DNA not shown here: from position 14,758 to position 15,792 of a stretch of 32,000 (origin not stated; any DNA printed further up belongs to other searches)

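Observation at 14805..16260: Low-G+C islet between gltA and a helicase gene encoding an orphan peptidoglycan-amidase effector / periplasmic immunity-like pair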

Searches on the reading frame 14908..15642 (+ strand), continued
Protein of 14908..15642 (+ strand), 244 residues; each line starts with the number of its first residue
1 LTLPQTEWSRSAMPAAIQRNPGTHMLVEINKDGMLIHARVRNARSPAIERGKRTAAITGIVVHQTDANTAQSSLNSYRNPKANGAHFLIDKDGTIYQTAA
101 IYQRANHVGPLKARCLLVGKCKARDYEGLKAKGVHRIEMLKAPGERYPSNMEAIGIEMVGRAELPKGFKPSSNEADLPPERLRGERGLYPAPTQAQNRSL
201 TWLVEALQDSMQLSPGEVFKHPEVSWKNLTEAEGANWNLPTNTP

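Call 14: find_encoding_contigs(protein=P0076, flank=10000, max_places=2)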
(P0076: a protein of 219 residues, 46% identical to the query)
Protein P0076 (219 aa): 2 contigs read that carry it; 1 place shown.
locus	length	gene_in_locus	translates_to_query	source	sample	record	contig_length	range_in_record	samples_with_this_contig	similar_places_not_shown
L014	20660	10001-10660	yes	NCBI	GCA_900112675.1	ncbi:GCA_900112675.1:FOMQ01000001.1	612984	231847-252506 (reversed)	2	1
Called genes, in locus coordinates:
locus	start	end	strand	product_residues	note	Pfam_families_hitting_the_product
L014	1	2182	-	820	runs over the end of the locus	PF01804:Penicil_amidase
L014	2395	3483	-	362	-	PF00962:A_deaminase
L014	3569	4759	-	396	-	PF06202:GDE_C (faint), PF12899:Glyco_hydro_100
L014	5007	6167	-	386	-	PF02608:Bmp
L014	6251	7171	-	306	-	PF02653:BPD_transp_2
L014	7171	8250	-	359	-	PF02653:BPD_transp_2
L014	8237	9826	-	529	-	PF00005:ABC_tran, PF13304:AAA_21 (faint)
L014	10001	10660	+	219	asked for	PF01510:Amidase_2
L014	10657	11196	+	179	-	-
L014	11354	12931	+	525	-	PF00111:Fer2 (weak), PF01799:Fer2_2, PF00941:FAD_binding_5, PF03450:CO_deh_flav_C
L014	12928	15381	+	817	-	PF01315:Ald_Xan_dh_C, PF02738:MoCoBD_1, PF20256:MoCoBD_2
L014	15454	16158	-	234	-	-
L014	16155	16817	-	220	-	-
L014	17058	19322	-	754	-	PF02743:dCache_1 (weak), PF00989:PAS (faint), PF00990:GGDEF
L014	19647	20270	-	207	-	PF13545:HTH_Crp_2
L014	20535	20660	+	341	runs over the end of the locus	PF13609:Porin_4, PF00267:Porin_1 (faint)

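Call 25: search_solved_structures(query=A2, max_evalue=0.01, show_alignments=2)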
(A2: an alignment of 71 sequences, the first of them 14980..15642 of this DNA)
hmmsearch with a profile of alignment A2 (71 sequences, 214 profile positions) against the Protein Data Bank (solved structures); distinct sequences matched with E-value up to 0.01: 0.

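Call 38: predict_structure(alignment_id=A2)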
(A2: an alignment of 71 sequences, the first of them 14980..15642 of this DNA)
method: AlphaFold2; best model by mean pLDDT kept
length: 220 residues; sequences in the alignment: 71
mean_pLDDT: 95.1   pTM: 0.91
mean pLDDT of the five models: 95.1, 94.8, 93.8, 93.7, 93.7
residues with pLDDT >= 90: 203; 70-90: 15; 50-70: 2; < 50: 0
segments of 3 or more residues with pLDDT < 50: none
pLDDT, mean of each block of 10 residues (from residue 1): 95 98 95 96 97 95 99 98 96 89 93 94 96 98 95 93 97 98 97 96 94 85
secondary structure, 60 per line:
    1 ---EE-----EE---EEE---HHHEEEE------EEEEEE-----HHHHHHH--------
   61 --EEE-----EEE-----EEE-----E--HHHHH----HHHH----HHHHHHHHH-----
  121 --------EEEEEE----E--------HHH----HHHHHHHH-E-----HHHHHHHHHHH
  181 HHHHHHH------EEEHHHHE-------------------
elements in order: E16-18 E25-28 E35-40 H46-52 E63-65 E71-73 E79-81 H90-94 H99-102 H107-115 E129-134 H155-162 H170-187 E194-196 H197-200

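Call 41: fold_search(model_id=the predicted structure, library=pdb)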
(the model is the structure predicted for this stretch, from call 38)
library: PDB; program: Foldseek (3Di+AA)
matches with E <= 10: 148; with E <= 0.001: 47
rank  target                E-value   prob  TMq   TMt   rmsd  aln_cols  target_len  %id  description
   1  2y2b_B                1.9e-06  1.00  0.49  0.58   5.1       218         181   17  crystal structure of AmpD in complex with reaction products (released 2011-07-20)
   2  2y28_B                2.1e-06  1.00  0.48  0.59   5.2       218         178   17  crystal structure of Se-Met AmpD derivative (released 2011-07-20)
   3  2y2c_A                2.3e-06  1.00  0.49  0.59   5.1       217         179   18  crystal structure of AmpD Apoenzyme (released 2011-07-20)
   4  2y28_A                2.3e-06  1.00  0.49  0.59   5.1       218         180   17  crystal structure of Se-Met AmpD derivative (released 2011-07-20)
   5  2y2c_C                3.1e-06  1.00  0.49  0.60   4.4       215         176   18  crystal structure of AmpD Apoenzyme (released 2011-07-20)
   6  2y28_C                5.2e-06  1.00  0.49  0.60   4.8       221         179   18  crystal structure of Se-Met AmpD derivative (released 2011-07-20)
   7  3hmb_B                9.1e-06  1.00  0.45  0.62   6.3       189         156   16  Mutant endolysin from Bacillus subtilis (released 2010-06-09)
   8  4bxd_A                1.4e-05  1.00  0.45  0.39   5.7       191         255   19  CRYSTAL STRUCTURE OF AMPDH3 FROM PSEUDOMONAS AERUGINOSA IN COMPLEX WITH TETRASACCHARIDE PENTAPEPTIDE (released 2013-10-09)
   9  4bj4_A                1.9e-05  1.00  0.46  0.42   6.0       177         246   17  Structure of Pseudomonas aeruginosa amidase Ampdh2 (released 2013-07-24)
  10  8c4d                  2.6e-05  1.00  0.45  0.53   5.7       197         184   21  N-acetylmuramoyl-L-alanine amidase from Enterococcus faecium prophage genome (released 2023-12-13)
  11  6ssc                  2.6e-05  1.00  0.40  0.57   7.3       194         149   16  N-acetylmuramoyl-L-alanine amidase LysC from Clostridium intestinale URNW (released 2020-09-30)
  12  4bpa_A                3.4e-05  1.00  0.46  0.43   6.2       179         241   17  Crystal structure of AmpDh2 from Pseudomonas aeruginosa in complex with NAG-NAM-NAG-NAM tetrasaccharide (released 2013-07-17)
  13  6srt                  4.4e-05  1.00  0.40  0.56   6.5       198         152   15  Endolysine N-acetylmuramoyl-L-alanine amidase LysCS from Clostridium intestinale URNW (released 2020-09-30)
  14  2rkq                  4.6e-05  1.00  0.43  0.54   6.6       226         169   15  Crystal structure of drosophila peptidoglycan recognition protein SD (PGRP-SD) (released 2008-03-25)
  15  3ep1_B                4.9e-05  1.00  0.40  0.52   6.4       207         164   17  Structure of the PGRP-Hd from Alvinella pompejana (released 2009-09-29)
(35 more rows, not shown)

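Call 46: search_protein_representatives(alignment_id=A2)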
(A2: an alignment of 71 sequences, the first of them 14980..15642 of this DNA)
Query: 71 sequences, 214 profile positions. Proteins with E-value up to 0.001 (for the whole library): 1413; up to 1e-10: 576; up to 1e-30: 207. The best 150 are listed.
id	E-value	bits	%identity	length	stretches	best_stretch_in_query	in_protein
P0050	4.7e-92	323.5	-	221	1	2-214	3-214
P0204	1.3e-89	315.6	-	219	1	1-214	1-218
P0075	2.3e-85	301.7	-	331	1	2-214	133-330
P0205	4.4e-85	300.8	-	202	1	1-214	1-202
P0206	3.2e-84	298.0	-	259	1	3-214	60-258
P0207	1.9e-81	288.9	-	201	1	1-214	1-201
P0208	3.4e-81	288.1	-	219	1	2-214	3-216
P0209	4.9e-81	287.5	-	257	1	2-214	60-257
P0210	6.4e-77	274.1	-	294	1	2-213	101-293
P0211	1.1e-76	273.4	-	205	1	1-214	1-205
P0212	1.1e-74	266.8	-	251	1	1-214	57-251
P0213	2.2e-74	265.8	-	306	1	2-214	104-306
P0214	2.1e-71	256.0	-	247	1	2-214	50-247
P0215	4.1e-71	255.1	-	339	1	2-214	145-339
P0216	8.7e-71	254.0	-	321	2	2-178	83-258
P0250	1.4e-50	188.0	-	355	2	104-212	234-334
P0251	2.1e-50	187.4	-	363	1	7-214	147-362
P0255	3.5e-49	183.4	-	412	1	7-214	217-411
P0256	4.4e-49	183.1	-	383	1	28-213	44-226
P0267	9.5e-48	178.7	-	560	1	6-214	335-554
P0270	1.0e-46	175.4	-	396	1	7-214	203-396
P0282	1.2e-44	168.7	-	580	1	7-210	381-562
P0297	6.1e-43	163.0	-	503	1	11-210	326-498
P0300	1.1e-42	162.2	-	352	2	7-142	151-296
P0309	1.9e-41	158.1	-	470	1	6-210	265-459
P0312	2.6e-41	157.7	-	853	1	4-211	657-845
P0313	2.8e-41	157.6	-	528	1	4-211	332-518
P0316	6.3e-41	156.5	-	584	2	3-137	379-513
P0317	1.2e-40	155.6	-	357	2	22-139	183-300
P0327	1.4e-39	152.0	-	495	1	6-214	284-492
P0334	5.8e-39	150.0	-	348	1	4-210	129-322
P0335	7.2e-39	149.7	-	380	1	10-212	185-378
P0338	2.3e-38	148.1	-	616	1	6-210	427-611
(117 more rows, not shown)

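Call 47: search_protein_families(library=pfam, proteins=[P0312, P0338, P0282, P0316, P0267, P0313, P0297, P0327, P0309, P0255], max_evalue=0.01)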
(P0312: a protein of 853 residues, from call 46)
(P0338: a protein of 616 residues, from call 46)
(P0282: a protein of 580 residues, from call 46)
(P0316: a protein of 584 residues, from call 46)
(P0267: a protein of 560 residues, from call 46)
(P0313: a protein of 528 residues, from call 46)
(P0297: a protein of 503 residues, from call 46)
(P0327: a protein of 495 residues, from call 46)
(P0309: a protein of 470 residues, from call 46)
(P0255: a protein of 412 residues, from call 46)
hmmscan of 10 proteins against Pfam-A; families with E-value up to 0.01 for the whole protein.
P0312 (853 aa): 1 family
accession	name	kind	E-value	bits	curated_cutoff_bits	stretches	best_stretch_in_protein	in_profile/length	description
PF01510.30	Amidase_2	-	1.7e-15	57.9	26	1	683-835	3-122/131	N-acetylmuramoyl-L-alanine amidase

P0338 (616 aa): 3 families
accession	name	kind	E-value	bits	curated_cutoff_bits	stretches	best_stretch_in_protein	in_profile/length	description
PF01471.23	PG_binding_1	-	8.7e-20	71.1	23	1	357-413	1-57/57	Putative peptidoglycan binding domain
PF01510.30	Amidase_2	-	1.4e-16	61.4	26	1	450-602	3-122/131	N-acetylmuramoyl-L-alanine amidase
PF09374.15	PG_binding_3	-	0.002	18.7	24.6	0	361-390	3-31/76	Predicted Peptidoglycan domain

P0282 (580 aa): 2 families
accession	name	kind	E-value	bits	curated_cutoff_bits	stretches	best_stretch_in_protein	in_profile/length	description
PF04610.19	TrbL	-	3.4e-20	73.2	25.9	1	59-281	2-214/215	TrbL/VirB6 plasmid conjugal transfer protein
PF01510.30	Amidase_2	-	3e-18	66.9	26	1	405-556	5-126/131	N-acetylmuramoyl-L-alanine amidase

P0316 (584 aa): 2 families
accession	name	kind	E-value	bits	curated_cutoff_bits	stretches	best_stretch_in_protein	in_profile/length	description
PF04610.19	TrbL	-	6.5e-28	98.4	25.9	1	44-267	1-214/215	TrbL/VirB6 plasmid conjugal transfer protein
PF01510.30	Amidase_2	-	1.4e-14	55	26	1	407-555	5-122/131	N-acetylmuramoyl-L-alanine amidase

P0267 (560 aa): 1 family
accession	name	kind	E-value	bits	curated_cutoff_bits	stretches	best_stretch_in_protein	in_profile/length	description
PF01510.30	Amidase_2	-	3.1e-18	66.8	26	1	359-544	4-124/131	N-acetylmuramoyl-L-alanine amidase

P0313 (528 aa): 3 families
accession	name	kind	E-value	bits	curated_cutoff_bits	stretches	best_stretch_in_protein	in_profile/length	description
PF01510.30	Amidase_2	-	1.3e-16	61.6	26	1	357-508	4-122/131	N-acetylmuramoyl-L-alanine amidase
PF01471.23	PG_binding_1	-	2.4e-12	47.3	23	1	262-321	3-57/57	Putative peptidoglycan binding domain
PF17021.10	Mei5_like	-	0.0083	16.6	32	1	462-504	60-102/118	Putative double-strand recombination repair-like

P0297 (503 aa): 2 families
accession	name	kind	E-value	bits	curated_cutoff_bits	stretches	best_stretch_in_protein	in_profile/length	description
PF01510.30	Amidase_2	-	1.6e-17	64.5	26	1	344-489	3-122/131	N-acetylmuramoyl-L-alanine amidase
PF05593.20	RHS_repeat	-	2.1e-06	28.4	22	0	77-111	1-35/38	RHS Repeat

P0327 (495 aa): 1 family
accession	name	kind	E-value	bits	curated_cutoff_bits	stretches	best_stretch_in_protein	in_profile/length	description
PF01510.30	Amidase_2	-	2.5e-19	70.3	26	1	308-480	4-123/131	N-acetylmuramoyl-L-alanine amidase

P0309 (470 aa): 1 family
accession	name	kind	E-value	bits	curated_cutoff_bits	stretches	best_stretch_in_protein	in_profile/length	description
PF01510.30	Amidase_2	-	6.6e-15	56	26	1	288-453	3-124/131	N-acetylmuramoyl-L-alanine amidase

P0255 (412 aa): 3 families
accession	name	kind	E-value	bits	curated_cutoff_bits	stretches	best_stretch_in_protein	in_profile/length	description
PF01510.30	Amidase_2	-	1.6e-20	74.2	26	1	239-400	3-125/131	N-acetylmuramoyl-L-alanine amidase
PF01476.26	LysM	-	1.6e-18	66.8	20.9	2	126-168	1-43/43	LysM domain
PF23577.1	LysM_RLK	-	0.0096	16.4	27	0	131-158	8-35/44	LysM domain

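Call 48: search_protein_families(library=pfam, proteins=[P0270, P0256, P0335, P0251, P0250, P0300, P0317, P0215, P0334, P0075], max_evalue=0.01)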
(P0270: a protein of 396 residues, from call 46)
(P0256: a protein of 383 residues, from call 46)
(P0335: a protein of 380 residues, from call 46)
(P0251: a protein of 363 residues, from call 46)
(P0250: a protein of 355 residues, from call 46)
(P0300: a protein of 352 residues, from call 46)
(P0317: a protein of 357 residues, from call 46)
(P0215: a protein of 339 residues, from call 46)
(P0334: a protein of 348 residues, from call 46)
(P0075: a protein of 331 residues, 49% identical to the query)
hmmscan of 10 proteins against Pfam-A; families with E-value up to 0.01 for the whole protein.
P0270 (396 aa): 5 families
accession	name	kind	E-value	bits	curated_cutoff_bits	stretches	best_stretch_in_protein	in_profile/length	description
PF01476.26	LysM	-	1.1e-28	99.4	20.9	2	125-168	1-43/43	LysM domain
PF01510.30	Amidase_2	-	1.1e-21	78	26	1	225-386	3-125/131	N-acetylmuramoyl-L-alanine amidase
PF23473.1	LysM3_LYK4_5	-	3.9e-05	24.1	29.3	1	127-157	7-37/48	LYK4/5 LysM3 domain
PF23577.1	LysM_RLK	-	0.0013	19.2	27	0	80-104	8-32/44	LysM domain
PF23472.1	LysM2_CERK1_LYK3_4_5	-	0.0034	17.7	27.4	0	122-168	5-54/56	LYK3/4/5 LysM2 domain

P0256 (383 aa): 1 family
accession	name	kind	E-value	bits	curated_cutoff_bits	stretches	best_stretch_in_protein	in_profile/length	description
PF01510.30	Amidase_2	-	1.9e-19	70.7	26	1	44-218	2-124/131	N-acetylmuramoyl-L-alanine amidase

P0335 (380 aa): 1 family
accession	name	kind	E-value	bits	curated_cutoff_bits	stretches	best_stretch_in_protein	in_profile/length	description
PF01510.30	Amidase_2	-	6.6e-24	85.1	26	1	205-373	4-126/131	N-acetylmuramoyl-L-alanine amidase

P0251 (363 aa): 1 family
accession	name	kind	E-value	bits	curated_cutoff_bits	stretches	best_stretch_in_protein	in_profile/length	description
PF01510.30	Amidase_2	-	7.3e-15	55.9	26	1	169-352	3-126/131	N-acetylmuramoyl-L-alanine amidase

P0250 (355 aa): 1 family
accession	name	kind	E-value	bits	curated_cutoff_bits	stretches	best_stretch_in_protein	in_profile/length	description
PF01510.30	Amidase_2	-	8e-10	39.6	26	1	126-337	5-130/131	N-acetylmuramoyl-L-alanine amidase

P0300 (352 aa): 1 family
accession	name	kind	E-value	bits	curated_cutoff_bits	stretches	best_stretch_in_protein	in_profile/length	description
PF01510.30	Amidase_2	-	1.3e-16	61.6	26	1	174-335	3-122/131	N-acetylmuramoyl-L-alanine amidase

P0317 (357 aa): 4 families
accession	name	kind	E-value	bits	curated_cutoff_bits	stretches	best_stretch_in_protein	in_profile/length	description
PF01476.26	LysM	-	1.3e-30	105.5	20.9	2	70-114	1-43/43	LysM domain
PF01510.30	Amidase_2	-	8.1e-20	71.9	26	1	190-342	3-123/131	N-acetylmuramoyl-L-alanine amidase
PF23473.1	LysM3_LYK4_5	-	2.1e-07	31.4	29.3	1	70-107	5-40/48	LYK4/5 LysM3 domain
PF23577.1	LysM_RLK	-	0.0025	18.2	27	0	72-93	5-25/44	LysM domain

P0215 (339 aa): 1 family
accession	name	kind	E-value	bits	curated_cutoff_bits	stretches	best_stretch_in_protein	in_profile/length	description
PF01510.30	Amidase_2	-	6.1e-14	52.9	26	1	175-326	6-123/131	N-acetylmuramoyl-L-alanine amidase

P0334 (348 aa): 2 families
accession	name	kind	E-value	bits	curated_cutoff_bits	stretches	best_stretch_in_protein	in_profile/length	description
PF01510.30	Amidase_2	-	1.8e-19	70.8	26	1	155-314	4-123/131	N-acetylmuramoyl-L-alanine amidase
PF20410.3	X-Tfes_XVIPCD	-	0.00042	21.3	24.9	1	14-53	1-44/101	X-Tfes, XVIPCD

P0075 (331 aa): 1 family
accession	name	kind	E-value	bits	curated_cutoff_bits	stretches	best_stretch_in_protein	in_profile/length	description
PF01510.30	Amidase_2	-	4.8e-18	66.2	26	1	160-320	3-126/131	N-acetylmuramoyl-L-alanine amidase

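Call 50: search_protein_families(library=phrogs, proteins=[window:14980-15642:+], max_evalue=0.1)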
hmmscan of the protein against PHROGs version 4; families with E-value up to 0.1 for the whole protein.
window:14980-15642:+ (220 aa): 11 families
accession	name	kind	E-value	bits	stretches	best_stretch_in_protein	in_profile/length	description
phrog_1794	-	lysis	1.2e-11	45.6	1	2-203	27-176/336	amidase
phrog_1493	-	lysis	7.9e-10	39.5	1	18-203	19-148/394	endolysin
phrog_19265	-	unknown function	1.4e-06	29.2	1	21-92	12-83/293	-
phrog_833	-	lysis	4.8e-06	27.5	1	26-87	23-86/294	endolysin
phrog_9611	-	lysis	8.3e-06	26.6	1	30-204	20-146/246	endolysin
phrog_822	-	lysis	0.0004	21.2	1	29-84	20-82/215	amidase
phrog_670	-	lysis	0.00053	20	1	11-85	90-170/596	endolysin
phrog_2338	-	lysis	0.0045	17.4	1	21-136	16-99/346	endolysin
phrog_3393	-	lysis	0.034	14.9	1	29-89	19-85/342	endolysin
phrog_880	-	lysis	0.04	14.3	1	26-113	186-251/435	endolysin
phrog_22288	-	unknown function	0.075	14.2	0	30-80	10-60/151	-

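Call 51: find_encoding_contigs(protein=P0297, flank=6000, max_places=3)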
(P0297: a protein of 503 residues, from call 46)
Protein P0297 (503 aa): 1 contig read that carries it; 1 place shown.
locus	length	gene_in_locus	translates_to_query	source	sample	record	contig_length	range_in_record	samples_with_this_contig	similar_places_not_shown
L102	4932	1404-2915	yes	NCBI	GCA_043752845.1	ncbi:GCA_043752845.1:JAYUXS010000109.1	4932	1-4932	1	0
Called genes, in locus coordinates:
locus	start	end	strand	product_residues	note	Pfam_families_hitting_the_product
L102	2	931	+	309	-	?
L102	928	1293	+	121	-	-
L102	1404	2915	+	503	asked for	PF25023:TEN_YD-shell (faint), PF05593:RHS_repeat (faint), PF01510:Amidase_2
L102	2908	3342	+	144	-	-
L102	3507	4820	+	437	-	PF01512:Complex1_51K, PF10531:SLBB, PF22461:SLBB_2, PF10589:NADH_4Fe-4S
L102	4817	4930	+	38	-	?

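Call 57: find_homologous_proteins(query=L014:10657-11196:+, max_evalue=0.001)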
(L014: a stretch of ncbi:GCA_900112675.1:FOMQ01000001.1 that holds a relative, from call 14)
Query L014:10657-11196:+ (179 aa): 7 proteins with E <= 0.001 among 460 candidates.
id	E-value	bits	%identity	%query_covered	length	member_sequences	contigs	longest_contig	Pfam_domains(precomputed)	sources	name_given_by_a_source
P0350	4.2e-114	396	100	100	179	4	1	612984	-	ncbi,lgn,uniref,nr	ncbi:hypothetical protein SAMN04489710_101200 [Paracidovorax konjaci]|uniref:Uncharacterized protein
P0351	1.6e-60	222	61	93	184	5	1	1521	-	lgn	-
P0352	1.9e-60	222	66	87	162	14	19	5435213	-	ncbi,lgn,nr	ncbi:hypothetical protein QRO11_18185 [Paracidovorax citrulli]|nr:hypothetical protein [Paracidovora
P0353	1.1e-59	219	55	100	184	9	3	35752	-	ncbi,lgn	-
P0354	1.0e-57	213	71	70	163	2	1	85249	-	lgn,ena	-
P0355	1.3e-55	206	67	78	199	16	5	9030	-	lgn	-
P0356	8.0e-48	180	74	60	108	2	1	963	-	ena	-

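Call 63: find_encoding_contigs(protein=P0062, flank=10000, max_places=1)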
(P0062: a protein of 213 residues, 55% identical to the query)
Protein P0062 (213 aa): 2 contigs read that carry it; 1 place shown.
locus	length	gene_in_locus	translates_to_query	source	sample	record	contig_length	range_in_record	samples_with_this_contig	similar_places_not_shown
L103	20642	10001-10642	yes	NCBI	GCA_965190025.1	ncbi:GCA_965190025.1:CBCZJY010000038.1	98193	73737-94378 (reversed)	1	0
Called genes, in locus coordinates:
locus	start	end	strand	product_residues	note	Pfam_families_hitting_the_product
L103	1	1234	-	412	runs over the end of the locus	PF13439:Glyco_transf_4, PF13579:Glyco_trans_4_4, PF00534:Glycos_transf_1, PF13692:Glyco_trans_1_4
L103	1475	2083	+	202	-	-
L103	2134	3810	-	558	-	PF00202:Aminotran_3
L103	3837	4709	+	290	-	PF02666:PS_Dcarbxylase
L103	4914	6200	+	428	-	PF23500:DUF7133 (weak), PF07995:GSDH, PF22807:TrAA12 (weak)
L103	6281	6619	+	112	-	PF13442:Cytochrome_CBB3 (weak), PF00034:Cytochrom_C (weak)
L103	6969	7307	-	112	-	PF18602:Rap1a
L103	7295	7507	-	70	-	-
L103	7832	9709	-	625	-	PF02518:HATPase_c (weak), PF13589:HATPase_c_3, PF00183:HSP90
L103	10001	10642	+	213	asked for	PF01510:Amidase_2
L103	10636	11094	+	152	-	-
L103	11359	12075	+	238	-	PF00215:OMPdecase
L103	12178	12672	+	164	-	-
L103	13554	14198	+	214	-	PF00583:Acetyltransf_1, PF13673:Acetyltransf_10, PF13508:Acetyltransf_7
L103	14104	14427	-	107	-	-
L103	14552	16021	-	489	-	PF00392:GntR, PF00155:Aminotran_1_2, PF12897:Asp_aminotransf (weak)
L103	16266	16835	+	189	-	PF01810:LysE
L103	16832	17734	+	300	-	PF00892:EamA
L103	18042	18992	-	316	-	PF00561:Abhydrolase_1, PF12697:Abhydrolase_6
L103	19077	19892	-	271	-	PF13374:TPR_10 (faint), PF07719:TPR_2 (faint), PF13414:TPR_11 (faint), PF13424:TPR_12, PF00515:TPR_1 (weak), PF13432:TPR_16 (weak)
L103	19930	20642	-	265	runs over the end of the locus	PF00881:Nitroreductase, PF14512:TM1586_NiRdase (faint)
